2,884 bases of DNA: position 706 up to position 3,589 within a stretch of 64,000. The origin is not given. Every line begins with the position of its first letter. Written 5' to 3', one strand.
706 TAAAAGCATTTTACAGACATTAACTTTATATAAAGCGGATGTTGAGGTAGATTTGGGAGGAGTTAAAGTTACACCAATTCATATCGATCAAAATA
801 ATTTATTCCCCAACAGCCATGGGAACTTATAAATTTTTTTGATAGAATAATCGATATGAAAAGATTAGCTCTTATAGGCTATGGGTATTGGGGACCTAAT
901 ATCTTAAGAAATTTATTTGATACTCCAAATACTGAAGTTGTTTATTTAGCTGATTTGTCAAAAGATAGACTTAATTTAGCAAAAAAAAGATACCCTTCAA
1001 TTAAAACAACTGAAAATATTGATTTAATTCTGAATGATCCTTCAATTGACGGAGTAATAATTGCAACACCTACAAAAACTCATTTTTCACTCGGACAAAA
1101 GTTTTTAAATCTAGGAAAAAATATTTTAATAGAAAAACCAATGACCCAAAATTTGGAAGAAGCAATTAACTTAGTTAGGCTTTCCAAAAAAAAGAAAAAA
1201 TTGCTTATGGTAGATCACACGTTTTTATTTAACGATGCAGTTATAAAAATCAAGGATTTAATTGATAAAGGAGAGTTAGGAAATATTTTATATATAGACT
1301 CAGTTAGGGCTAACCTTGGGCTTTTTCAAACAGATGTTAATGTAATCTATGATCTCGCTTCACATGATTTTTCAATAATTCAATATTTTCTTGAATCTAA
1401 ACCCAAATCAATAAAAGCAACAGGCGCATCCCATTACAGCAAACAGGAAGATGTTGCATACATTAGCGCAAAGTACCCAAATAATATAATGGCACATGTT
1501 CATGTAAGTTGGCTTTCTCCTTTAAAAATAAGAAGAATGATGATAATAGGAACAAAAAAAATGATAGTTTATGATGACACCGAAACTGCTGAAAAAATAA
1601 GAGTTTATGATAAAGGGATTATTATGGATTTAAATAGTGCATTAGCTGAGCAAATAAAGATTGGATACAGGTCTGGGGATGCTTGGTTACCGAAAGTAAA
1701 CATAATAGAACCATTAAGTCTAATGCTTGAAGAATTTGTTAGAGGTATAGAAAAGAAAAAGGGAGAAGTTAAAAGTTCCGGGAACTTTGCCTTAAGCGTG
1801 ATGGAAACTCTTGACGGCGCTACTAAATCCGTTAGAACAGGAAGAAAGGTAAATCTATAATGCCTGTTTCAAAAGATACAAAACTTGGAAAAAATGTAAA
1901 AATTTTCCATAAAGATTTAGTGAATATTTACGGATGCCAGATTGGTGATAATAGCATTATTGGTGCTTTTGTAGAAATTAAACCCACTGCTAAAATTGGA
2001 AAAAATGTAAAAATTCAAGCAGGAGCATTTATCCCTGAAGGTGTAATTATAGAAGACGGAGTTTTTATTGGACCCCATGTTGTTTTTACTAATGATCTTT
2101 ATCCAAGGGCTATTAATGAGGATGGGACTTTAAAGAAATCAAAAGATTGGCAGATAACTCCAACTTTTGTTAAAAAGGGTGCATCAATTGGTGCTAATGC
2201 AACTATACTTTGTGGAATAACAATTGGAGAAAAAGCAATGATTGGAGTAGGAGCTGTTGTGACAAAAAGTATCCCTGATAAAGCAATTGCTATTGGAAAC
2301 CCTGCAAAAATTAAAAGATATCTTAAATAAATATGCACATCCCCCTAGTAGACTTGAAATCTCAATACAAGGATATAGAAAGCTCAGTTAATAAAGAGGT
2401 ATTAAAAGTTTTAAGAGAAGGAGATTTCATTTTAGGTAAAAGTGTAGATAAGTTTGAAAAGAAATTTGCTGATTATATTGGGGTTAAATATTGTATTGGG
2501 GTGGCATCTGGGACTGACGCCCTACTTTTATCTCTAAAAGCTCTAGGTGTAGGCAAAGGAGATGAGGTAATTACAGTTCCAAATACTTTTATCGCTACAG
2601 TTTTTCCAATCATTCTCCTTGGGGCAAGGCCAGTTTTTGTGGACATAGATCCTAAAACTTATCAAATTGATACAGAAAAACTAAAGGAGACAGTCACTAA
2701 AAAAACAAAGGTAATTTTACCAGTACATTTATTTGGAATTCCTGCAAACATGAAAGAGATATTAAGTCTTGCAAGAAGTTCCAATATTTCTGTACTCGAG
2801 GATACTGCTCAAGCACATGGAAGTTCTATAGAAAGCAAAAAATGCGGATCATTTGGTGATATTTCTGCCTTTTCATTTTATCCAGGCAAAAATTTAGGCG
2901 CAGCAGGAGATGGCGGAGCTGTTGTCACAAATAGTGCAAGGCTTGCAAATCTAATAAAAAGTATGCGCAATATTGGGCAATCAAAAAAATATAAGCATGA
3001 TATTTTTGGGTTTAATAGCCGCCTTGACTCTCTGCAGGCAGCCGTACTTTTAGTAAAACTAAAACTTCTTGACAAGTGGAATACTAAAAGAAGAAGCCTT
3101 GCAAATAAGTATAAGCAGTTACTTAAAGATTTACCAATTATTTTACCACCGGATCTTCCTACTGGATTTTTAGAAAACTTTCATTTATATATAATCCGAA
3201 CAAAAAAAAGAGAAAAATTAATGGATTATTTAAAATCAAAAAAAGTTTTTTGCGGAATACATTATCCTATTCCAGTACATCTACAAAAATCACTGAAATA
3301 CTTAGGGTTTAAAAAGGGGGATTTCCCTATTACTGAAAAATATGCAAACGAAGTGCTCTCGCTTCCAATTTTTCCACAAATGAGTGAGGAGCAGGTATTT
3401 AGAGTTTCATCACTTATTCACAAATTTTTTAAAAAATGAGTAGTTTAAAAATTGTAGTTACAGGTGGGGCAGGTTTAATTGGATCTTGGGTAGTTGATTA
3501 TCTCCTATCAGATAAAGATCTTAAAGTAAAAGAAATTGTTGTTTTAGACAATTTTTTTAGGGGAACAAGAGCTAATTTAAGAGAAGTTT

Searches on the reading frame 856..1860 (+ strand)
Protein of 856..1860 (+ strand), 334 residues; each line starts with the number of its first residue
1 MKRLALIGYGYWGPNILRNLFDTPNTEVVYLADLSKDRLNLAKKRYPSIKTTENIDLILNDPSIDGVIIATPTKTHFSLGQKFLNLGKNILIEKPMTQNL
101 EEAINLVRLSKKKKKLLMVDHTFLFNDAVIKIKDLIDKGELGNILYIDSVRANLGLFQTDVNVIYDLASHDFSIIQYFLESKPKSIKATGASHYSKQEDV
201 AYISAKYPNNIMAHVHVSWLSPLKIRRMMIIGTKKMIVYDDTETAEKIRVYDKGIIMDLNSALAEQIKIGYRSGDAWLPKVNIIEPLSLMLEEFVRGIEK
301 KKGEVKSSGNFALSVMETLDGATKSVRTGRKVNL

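Call 8: search_protein_families(library=pfam, proteins=[window:856-1860:+], max_evalue=0.001)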
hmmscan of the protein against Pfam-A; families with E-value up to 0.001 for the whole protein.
window:856-1860:+ (334 aa): 3 families
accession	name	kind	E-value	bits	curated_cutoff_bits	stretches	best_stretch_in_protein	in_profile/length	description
PF01408.29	GFO_IDH_MocA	-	2.6e-24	86.6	24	1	3-121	2-120/120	Oxidoreductase family, NAD-binding Rossmann fold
PF22725.1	GFO_IDH_MocA_C3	-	1.1e-16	61.4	27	1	130-237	2-123/124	GFO/IDH/MocA C-terminal domain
PF02894.22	GFO_IDH_MocA_C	-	8.4e-11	42.5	22.9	1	133-334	1-218/218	Oxidoreductase family, C-terminal alpha/beta domain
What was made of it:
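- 856..1860 (+): GFO/IDH/MocA oxidoreductase, nucleotide-sugar 3-dehydrogenase-like (WbpB/WlbA role). Pfam GFO_IDH_MocA plus C-terminal domains (call 8).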

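Call 9: search_protein_families(library=ncbifam, proteins=[window:856-1860:+], max_evalue=0.00001)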
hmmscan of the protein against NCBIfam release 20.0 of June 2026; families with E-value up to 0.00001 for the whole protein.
window:856-1860:+ (334 aa): 9 families
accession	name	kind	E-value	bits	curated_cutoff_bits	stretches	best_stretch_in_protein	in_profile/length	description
NF040723.1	UDP-GlcNAcDh_Arch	equivalog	1.4e-48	166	450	1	3-265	2-261/302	UDP-N-acetylglucosamine 3-dehydrogenase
TIGR04380.1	myo_inos_iolG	equivalog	4.8e-29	101.3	355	1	3-258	3-271/330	inositol 2-dehydrogenase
NF008607.0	PRK11579.1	subfamily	8.9e-25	87.4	330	1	3-234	6-244/346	oxidoreductase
NF007574.0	PRK10206.1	equivalog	3.9e-17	62.3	352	1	42-150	44-152/345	oxidoreductase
NF058563.1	BT_2159_fam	equivalog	4.1e-17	62.2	650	1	3-190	2-194/350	disaccharide 3-dehydrogenase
NF041392.1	XylDh_Gfo6_Halo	equivalog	3.3e-15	55.7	350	1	3-150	18-169/350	D-xylose 1-dehydrogenase Gfo6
NF052479.1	LevoglcsnDh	equivalog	9.3e-15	54.2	650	1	30-147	40-157/386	levoglucosan dehydrogenase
NF058561.1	BT_2158_fam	equivalog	3.1e-11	42.5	750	1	5-149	39-182/487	glycoside 3-dehydrogenase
NF052679.1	InsChiInosDhIolG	equivalog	9.6e-11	41.3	540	1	25-189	27-195/343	bifunctional inositol 2-dehydrogenase/D-chiro-inositol 1-dehydrogenase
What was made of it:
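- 856..1860 (+): The best NCBIfam hit is the archaeal UDP-GlcNAc 3-dehydrogenase, 1.4e-48, below its cut-off (call 9).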

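Call 46: search_solved_structures(query=window:856-1860:+, max_evalue=1e-15)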
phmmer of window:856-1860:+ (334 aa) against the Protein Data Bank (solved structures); distinct sequences matched with E-value up to 1e-15: 6.
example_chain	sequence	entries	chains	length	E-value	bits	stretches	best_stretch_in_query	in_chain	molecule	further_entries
3c1a_A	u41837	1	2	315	5.4e-24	87.9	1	3-247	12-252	Putative oxidoreductase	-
3e82_A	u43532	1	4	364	4.1e-18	68.6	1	4-149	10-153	Putative oxidoreductase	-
3kux_A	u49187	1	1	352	4.3e-18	68.6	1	3-149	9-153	Putative oxidoreductase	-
3gdo_A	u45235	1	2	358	7.2e-16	61.2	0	4-203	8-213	Uncharacterized oxidoreductase yvaA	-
3gfg_A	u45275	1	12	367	7.6e-16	61.2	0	4-203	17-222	Uncharacterized oxidoreductase yvaA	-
3e18_A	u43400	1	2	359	9.5e-16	60.9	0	3-242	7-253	oxidoreductase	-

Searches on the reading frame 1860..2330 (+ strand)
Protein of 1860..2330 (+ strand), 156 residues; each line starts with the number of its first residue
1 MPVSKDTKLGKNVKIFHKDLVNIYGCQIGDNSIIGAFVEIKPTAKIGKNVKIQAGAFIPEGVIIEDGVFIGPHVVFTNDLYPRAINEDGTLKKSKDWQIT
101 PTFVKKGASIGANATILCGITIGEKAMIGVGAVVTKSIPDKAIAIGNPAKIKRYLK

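Call 8: search_protein_families(library=pfam, proteins=[window:1860-2330:+], max_evalue=0.001)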
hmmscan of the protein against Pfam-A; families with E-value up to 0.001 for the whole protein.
window:1860-2330:+ (156 aa): 4 families
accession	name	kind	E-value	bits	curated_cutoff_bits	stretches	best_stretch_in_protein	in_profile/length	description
PF00132.30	Hexapep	-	1.4e-22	78.8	27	3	44-77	2-35/36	Bacterial transferase hexapeptide (six repeats)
PF14602.12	Hexapep_2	-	8.2e-12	45.1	27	2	109-136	9-34/34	Hexapeptide repeat of succinyl-transferase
PF25084.1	LbH_EIF2B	-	8.4e-11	42.3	54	1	7-75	39-104/105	EIF2B subunit epsilon LbH domain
PF25087.1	GMPPB_C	-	0.00011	22.3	39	0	38-75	5-42/110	GMPPB C-terminal domain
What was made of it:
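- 1860..2330 (+): Stand-alone hexapeptide acetyltransferase (LbH#1), of the 3-amino-sugar N-acetyltransferase class. Pfam Hexapep (call 8).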

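Call 9: search_protein_families(library=ncbifam, proteins=[window:1860-2330:+], max_evalue=0.00001)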
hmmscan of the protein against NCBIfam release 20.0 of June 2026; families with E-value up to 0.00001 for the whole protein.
window:1860-2330:+ (156 aa): 45 families (the best 25 are shown)
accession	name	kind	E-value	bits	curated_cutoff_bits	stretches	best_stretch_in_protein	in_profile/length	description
TIGR03570.1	NeuD_NnaD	subfamily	4e-23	82.1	160.8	2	104-150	156-202/202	NeuD/PglB/VioB family sugar acetyltransferase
NF041874.1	EPS_EpsC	equivalog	1.1e-16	61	150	1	38-152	62-164/168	serine O-acetyltransferase EpsC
NF050158.1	CarbAnhydGPos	equivalog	1.9e-16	60.2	250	1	101-155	87-143/172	gamma carbonic anhydrase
NF007240.0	PRK09677.1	equivalog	3e-15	56.2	243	1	104-154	131-183/192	putative lipopolysaccharide biosynthesis O-acetyl transferase WbbJ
TIGR03532.1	DapD_Ac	equivalog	6.4e-15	55.4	231.75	1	101-152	160-211/231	2,3,4,5-tetrahydropyridine-2,6-dicarboxylate N-acetyltransferase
NF007797.0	PRK10502.1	subfamily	4e-14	52.7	192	1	15-153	42-177/183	WcaF family extracellular polysaccharide biosynthesis acetyltransferase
TIGR01172.1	cysE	equivalog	4.5e-14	52.8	210.65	1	35-150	59-162/162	serine O-acetyltransferase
NF007499.0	PRK10092.1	equivalog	6.2e-14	52.2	314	1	100-153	128-181/183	maltose O-acetyltransferase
NF058585.1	HptprglPActTf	PfamEq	8.4e-14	51.5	300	1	104-151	109-156/172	heptaprenylglyceryl phosphate O-acetyltransferase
NF010937.0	PRK14357.1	equivalog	1.3e-13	50.7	658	1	25-151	324-433/448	bifunctional UDP-N-acetylglucosamine diphosphorylase/glucosamine-1-phosphate N-acetyltransferase GlmU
NF007076.0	PRK09527.1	equivalog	6.6e-13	48.5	347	1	62-153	96-183/203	galactoside O-acetyltransferase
NF007564.0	PRK10191.1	equivalog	3.3e-12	46.2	196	1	69-152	79-159/162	colanic acid biosynthesis acetyltransferase WcaB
NF010933.0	PRK14353.1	equivalog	4.4e-12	45.3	505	1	25-149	321-428/453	bifunctional UDP-N-acetylglucosamine diphosphorylase/glucosamine-1-phosphate N-acetyltransferase GlmU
TIGR01173.1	glmU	equivalog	4.6e-12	45.5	366.85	1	25-149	332-439/452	bifunctional UDP-N-acetylglucosamine diphosphorylase/glucosamine-1-phosphate N-acetyltransferase GlmU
NF000311.1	Vat_ABCDEFH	equivalog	7.3e-12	45.3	300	1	104-151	113-160/201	Vat family streptogramin A O-acetyltransferase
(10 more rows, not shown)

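Call 45: search_solved_structures(query=window:1860-2330:+, max_evalue=1e-10)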
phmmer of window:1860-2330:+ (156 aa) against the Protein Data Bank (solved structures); distinct sequences matched with E-value up to 1e-10: 10.
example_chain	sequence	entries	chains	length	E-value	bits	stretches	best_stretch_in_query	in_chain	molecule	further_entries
4mzu_A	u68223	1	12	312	1.1e-30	109.9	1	7-155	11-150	WxcM-like protein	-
7s43_A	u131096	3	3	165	1.2e-27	100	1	9-138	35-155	N-acetyltransferase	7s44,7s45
7s3u_A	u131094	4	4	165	7.2e-27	97.5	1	9-138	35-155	N-acetyltransferase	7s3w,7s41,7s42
3mqg_A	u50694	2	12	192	4.1e-26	95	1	5-150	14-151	Lipopolysaccharides biosynthesis acetyltransferase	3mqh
3fs8_A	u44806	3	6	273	7.2e-19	71.5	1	5-150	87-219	QdtC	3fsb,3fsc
3ftt_A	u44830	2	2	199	1.2e-14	57.8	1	43-154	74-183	Putative acetyltransferase SACOL2570 | Galactoside O-acetyltransferase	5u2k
3v4e_A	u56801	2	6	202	1.3e-14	57.7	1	43-154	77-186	Galactoside O-acetyltransferase | Putative acetyltransferase SACOL2570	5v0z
4egg_A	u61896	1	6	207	1.4e-14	57.6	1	43-154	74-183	Putative acetyltransferase SACOL2570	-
4dcl_A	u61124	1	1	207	1.4e-14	57.6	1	43-154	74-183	Putative acetyltransferase SACOL2570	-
7txp_A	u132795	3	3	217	2.1e-11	47.3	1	40-154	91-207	VioB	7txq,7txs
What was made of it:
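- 1860..2330 (+): Best PDB matches are the WxcM-like protein 4mzu (1e-30), the N-acetyltransferase 7s43, the 'lipopolysaccharides biosynthesis acetyltransferase' 3mqg and QdtC 3fs8 (call 45).
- LbH#1 best matches 4mzu, 7s43, 3mqg and QdtC (call 45). The operon already has another N-acetyltransferase, LbH#1 (call 45).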

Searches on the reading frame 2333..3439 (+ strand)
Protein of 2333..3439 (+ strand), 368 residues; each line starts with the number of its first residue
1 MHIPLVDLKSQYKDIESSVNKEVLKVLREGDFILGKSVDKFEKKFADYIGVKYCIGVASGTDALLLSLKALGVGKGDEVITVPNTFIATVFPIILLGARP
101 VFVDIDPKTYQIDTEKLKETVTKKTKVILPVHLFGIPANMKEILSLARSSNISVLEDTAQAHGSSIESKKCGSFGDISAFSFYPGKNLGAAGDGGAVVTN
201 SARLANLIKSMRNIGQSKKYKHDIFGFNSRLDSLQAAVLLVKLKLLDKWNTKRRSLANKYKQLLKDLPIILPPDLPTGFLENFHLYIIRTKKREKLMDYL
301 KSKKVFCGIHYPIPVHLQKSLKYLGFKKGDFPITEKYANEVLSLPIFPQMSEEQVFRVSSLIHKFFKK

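Call 8: search_protein_families(library=pfam, proteins=[window:2333-3439:+], max_evalue=0.001)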
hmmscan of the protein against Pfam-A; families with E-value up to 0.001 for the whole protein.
window:2333-3439:+ (368 aa): 4 families
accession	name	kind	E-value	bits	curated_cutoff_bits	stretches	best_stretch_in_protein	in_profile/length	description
PF01041.23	DegT_DnrJ_EryC1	-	1.4e-119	400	19.8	1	15-360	3-357/360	DegT/DnrJ/EryC1/StrS aminotransferase family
PF00266.25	Aminotran_5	-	1.8e-06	27.6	21.5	1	34-194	41-209/371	Aminotransferase class-V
PF00155.27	Aminotran_1_2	-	6.3e-06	26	19.7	1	39-213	45-246/361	Aminotransferase class I and II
PF01212.27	Beta_elim_lyase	-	0.00071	19.4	27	0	36-216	32-228/288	Beta-eliminating lyase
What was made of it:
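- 2333..3439 (+): DegT aminotransferase #1, C3-aminotransferase class. Pfam DegT, 1.4e-119 (call 8).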

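Call 9: search_protein_families(library=ncbifam, proteins=[window:2333-3439:+], max_evalue=0.00001)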
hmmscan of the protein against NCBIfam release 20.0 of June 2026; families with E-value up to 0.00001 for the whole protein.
window:2333-3439:+ (368 aa): 13 families
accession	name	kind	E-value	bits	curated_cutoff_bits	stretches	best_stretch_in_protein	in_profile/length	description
TIGR03588.1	PseC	equivalog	3.2e-80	269.9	423.5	1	15-364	9-378/380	UDP-4-amino-4,6-dideoxy-N-acetyl-beta-L-altrosamine transaminase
TIGR04181.1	NHT_00031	hypoth_equivalog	8.4e-66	222.3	420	1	34-345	28-357/359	LegC family aminotransferase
NF008658.2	PRK11658.1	equivalog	2.6e-63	214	631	1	22-365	19-376/379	UDP-4-amino-4-deoxy-L-arabinose aminotransferase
NF008687.0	PRK11706.1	equivalog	1.1e-62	211.9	375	1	39-366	34-374/375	dTDP-4-amino-4,6-dideoxygalactose transaminase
TIGR04427.1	PLP_DesI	equivalog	1.3e-57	195.7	650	1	37-363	53-380/390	dTDP-4-dehydro-6-deoxyglucose aminotransferase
NF011936.0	PRK15407.1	equivalog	2e-56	191.5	423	2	32-216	61-252/440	lipopolysaccharide biosynthesis protein RfbH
TIGR02379.1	ECA_wecE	subfamily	3.2e-53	180.8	434.85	1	40-366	35-375/376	dTDP-4-amino-4,6-dideoxy-D-glucose transaminase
NF004770.0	PRK06108.1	subfamily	3.6e-08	32.6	422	1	44-176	89-228/396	pyridoxal phosphate-dependent aminotransferase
NF006569.0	PRK09082.1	subfamily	6.4e-08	32.1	420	1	40-129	79-168/386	methionine aminotransferase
NF005817.0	PRK07683.1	equivalog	1.8e-07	30.2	575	1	55-157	93-200/387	aminotransferase A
NF006488.0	PRK08912.1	equivalog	9.1e-07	28.1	498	1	57-129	92-164/387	aminotransferase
TIGR01977.1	am_tr_V_EF2568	hypoth_equivalog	1.1e-06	27.9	377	1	59-208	70-222/376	cysteine desulfurase family protein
NF005816.0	PRK07682.1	equivalog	5e-06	25.4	620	1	52-129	91-168/390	aminotransferase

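Call 89: search_solved_structures(query=window:2333-3439:+, max_evalue=1e-45)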
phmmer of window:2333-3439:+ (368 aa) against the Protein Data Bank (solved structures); distinct sequences matched with E-value up to 1e-45: 26.
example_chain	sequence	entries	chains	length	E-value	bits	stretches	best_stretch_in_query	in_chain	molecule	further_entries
7b0d_A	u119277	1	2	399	3.6e-119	401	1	3-366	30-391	Glutamine--scyllo-inositol transaminase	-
3frk_A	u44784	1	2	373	1.3e-105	356.4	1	3-359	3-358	QdtB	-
5u1z_A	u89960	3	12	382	1.4e-90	307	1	23-365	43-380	Putative aminotransferase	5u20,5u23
7n63_A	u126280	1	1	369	4.6e-90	305.3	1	5-366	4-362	Putative aminotransferase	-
5u21_A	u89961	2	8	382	9.5e-90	304.3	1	23-365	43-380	Putative aminotransferase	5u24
2oga_A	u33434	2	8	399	2.2e-85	289.9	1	3-364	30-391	Transaminase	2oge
3nyu_A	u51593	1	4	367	3.2e-80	272.9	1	3-354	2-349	Aminotransferase WbpE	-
3nu7_A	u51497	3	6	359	3.3e-80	272.9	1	3-353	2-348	Aminotransferase WbpE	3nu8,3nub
3nys_A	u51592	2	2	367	2.2e-79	270.2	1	3-354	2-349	Aminotransferase WbpE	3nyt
3uwc_A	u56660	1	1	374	1.7e-78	267.3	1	1-366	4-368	Nucleotide-sugar aminotransferase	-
4qgr_A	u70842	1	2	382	1.1e-76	261.3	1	2-365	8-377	DegT/DnrJ/EryC1/StrS aminotransferase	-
8e75_A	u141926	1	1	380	9.7e-75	254.9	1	4-354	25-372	DegT/DnrJ/EryC1/StrS aminotransferase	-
8e77_A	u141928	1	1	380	9.7e-75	254.9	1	4-354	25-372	DegT/DnrJ/EryC1/StrS aminotransferase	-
7kz3_A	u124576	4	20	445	1.8e-61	211.3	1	23-363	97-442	Aminotransferase class I/II-fold pyridoxal phosphate-dependent enzyme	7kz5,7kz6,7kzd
4lc3_A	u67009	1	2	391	2.1e-58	201.2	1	15-364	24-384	Putative UDP-4-amino-4-deoxy-l-arabinose--oxoglutarate aminotransferase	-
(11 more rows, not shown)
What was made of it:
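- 2333..3439 (+): Best PDB matches are 7b0d (4e-119), QdtB (1e-105) and WbpE (3e-80) (call 89).
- DegT#1 is QdtB/WbpE-like (call 89).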
